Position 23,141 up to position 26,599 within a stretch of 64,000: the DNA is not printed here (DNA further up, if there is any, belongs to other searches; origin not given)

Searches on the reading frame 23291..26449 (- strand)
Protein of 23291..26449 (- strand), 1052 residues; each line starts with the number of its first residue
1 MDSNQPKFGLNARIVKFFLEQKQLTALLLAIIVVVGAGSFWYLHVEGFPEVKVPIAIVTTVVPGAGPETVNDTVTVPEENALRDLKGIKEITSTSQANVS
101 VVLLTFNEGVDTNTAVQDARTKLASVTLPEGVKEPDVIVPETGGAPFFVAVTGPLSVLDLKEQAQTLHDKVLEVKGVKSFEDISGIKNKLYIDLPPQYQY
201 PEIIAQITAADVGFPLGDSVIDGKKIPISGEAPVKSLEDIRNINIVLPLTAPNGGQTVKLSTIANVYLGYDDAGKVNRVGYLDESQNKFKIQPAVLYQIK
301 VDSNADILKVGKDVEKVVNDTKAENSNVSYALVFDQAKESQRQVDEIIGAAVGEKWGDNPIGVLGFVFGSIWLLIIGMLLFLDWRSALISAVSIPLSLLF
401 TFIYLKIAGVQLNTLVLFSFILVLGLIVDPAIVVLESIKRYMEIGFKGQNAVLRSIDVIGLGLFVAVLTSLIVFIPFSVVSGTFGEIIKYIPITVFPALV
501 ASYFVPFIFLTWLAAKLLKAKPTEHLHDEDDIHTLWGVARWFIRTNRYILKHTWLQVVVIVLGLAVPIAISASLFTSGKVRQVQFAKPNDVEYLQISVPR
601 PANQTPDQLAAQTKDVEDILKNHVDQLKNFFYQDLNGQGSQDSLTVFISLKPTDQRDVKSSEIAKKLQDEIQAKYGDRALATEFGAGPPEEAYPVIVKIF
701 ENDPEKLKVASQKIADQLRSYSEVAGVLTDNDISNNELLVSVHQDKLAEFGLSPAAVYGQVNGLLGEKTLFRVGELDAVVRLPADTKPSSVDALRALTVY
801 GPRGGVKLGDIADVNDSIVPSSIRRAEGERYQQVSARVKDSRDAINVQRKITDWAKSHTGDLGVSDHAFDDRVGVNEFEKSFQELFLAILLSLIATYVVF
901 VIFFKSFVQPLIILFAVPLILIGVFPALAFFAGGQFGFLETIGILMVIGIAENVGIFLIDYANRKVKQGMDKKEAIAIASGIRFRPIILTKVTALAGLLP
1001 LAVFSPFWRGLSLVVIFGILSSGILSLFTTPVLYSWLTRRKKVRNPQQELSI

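Call 33: search_protein_families(library=pfam, proteins=[window:23291-26449:-], max_evalue=0.00001)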
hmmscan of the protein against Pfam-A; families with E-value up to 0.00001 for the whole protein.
window:23291-26449:- (1052 aa): 1 family
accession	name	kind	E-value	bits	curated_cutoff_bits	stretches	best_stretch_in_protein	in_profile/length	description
PF00873.25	ACR_tran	-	1e-129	434.5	28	1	14-1036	1-1019/1021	AcrB/AcrD/AcrF family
